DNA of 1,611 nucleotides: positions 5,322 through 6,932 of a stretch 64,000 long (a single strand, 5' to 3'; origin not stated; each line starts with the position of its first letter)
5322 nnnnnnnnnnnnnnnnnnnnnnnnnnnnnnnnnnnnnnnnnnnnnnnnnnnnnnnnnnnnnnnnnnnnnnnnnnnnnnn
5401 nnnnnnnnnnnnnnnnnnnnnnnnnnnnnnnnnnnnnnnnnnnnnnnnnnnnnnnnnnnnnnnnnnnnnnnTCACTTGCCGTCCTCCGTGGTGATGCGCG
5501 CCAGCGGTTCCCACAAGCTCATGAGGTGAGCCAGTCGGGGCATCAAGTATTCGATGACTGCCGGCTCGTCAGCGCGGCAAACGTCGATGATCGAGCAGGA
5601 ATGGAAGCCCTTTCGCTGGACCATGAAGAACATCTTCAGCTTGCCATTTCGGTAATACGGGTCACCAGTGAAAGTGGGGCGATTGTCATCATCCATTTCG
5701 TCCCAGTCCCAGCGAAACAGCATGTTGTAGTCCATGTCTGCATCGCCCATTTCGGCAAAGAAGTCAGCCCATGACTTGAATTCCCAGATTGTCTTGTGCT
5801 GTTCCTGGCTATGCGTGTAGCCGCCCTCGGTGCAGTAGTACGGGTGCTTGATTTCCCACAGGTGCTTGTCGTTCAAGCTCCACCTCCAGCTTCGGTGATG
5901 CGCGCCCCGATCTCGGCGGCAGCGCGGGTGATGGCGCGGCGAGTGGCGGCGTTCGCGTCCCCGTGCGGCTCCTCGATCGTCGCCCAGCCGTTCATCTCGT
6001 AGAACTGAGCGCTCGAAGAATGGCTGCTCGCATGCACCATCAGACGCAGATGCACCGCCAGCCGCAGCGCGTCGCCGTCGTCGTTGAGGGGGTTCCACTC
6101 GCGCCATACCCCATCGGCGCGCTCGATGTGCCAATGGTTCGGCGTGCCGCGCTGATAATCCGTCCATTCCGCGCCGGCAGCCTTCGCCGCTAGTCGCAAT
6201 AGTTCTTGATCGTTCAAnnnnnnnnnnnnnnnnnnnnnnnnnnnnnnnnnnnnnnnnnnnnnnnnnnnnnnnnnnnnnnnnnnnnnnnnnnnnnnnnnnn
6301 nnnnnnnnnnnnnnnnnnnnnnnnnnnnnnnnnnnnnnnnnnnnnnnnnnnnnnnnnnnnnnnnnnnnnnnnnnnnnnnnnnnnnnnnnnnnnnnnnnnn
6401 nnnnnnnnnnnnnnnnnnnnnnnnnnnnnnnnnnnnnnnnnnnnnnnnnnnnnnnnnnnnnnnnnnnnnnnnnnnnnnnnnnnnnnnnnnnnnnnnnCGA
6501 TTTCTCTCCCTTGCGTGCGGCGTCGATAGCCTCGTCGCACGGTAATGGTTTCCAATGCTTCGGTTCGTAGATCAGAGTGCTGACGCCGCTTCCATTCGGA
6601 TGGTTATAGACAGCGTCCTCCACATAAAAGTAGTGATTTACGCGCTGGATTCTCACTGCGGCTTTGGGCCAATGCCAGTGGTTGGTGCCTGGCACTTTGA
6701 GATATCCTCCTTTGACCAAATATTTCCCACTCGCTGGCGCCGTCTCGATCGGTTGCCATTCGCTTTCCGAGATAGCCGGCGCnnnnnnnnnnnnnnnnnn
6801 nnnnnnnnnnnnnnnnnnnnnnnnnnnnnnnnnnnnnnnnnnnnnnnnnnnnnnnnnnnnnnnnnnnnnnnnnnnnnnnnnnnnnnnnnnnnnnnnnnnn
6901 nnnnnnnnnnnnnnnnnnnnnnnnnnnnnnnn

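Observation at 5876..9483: Inverted paralogous gene modules in the two prophage arms (5.9-9.5 kb minus strand vs 27.8-31.3 kb plus strand)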

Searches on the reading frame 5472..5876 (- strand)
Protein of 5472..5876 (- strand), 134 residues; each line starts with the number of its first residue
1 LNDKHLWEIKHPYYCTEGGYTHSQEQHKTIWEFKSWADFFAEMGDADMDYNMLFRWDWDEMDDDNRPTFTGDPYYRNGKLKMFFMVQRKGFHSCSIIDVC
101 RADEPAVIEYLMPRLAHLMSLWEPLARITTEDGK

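Call 12: search_protein_families(library=pfam, proteins=[window:5472-5876:-], max_evalue=0.1)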
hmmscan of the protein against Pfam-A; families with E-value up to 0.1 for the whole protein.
window:5472-5876:- (134 aa): 0 families

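Call 13: search_protein_families(library=phrogs, proteins=[window:5472-5876:-], max_evalue=0.01)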
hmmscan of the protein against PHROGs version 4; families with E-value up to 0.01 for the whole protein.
window:5472-5876:- (134 aa): 1 family
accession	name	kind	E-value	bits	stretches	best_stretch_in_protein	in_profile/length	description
phrog_7880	-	unknown function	1.8e-34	120.2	1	4-131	20-135/202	-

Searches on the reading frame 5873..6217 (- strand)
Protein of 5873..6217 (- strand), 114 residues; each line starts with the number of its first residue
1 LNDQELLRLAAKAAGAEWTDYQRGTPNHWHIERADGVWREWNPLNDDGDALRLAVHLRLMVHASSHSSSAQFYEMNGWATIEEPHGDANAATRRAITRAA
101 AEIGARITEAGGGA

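Call 12: search_protein_families(library=pfam, proteins=[window:5873-6217:-], max_evalue=0.1)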
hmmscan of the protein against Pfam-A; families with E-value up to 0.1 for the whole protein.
window:5873-6217:- (114 aa): 0 families

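Call 13: search_protein_families(library=phrogs, proteins=[window:5873-6217:-], max_evalue=0.01)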
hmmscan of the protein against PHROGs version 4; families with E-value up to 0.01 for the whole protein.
window:5873-6217:- (114 aa): 1 family
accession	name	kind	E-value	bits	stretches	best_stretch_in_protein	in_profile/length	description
phrog_5086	-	unknown function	2.8e-29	102.5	1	1-108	1-109/110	-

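Call 52: find_encoding_contigs(protein=window:5873-6217:-, flank=6000, max_places=6)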
Protein window:5873-6217:- (114 aa): 1 contig read that carries it; 1 place shown.
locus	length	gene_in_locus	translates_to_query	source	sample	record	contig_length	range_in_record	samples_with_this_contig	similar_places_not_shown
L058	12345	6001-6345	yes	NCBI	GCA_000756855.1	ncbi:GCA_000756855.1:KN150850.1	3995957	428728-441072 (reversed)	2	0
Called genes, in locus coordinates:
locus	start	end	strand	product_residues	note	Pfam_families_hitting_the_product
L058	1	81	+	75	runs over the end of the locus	PF24071:Phage_zn_bind_3 (weak)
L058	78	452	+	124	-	-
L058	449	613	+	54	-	-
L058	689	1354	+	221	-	-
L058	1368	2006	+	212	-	-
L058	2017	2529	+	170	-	PF05565:Sipho_Gp157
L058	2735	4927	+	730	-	-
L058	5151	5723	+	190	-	-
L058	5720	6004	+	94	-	-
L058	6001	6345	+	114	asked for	-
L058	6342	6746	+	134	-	-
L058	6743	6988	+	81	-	-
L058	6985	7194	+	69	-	-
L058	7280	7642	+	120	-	PF07603:Lcl_C (weak)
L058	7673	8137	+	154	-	PF07603:Lcl_C (faint)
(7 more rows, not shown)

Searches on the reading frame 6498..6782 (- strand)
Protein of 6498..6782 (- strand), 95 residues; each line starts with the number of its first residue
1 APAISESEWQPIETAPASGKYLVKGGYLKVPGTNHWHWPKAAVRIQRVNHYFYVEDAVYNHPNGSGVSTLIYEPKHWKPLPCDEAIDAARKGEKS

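Call 54: search_protein_families(library=pfam, proteins=[window:6498-6782:-], max_evalue=5)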
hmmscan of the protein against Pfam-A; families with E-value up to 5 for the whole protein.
window:6498-6782:- (95 aa): 1 family
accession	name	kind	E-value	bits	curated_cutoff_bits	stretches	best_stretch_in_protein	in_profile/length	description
PF04448.17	DUF551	-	0.69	11.3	22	1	63-81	46-64/68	Protein of unknown function (DUF551)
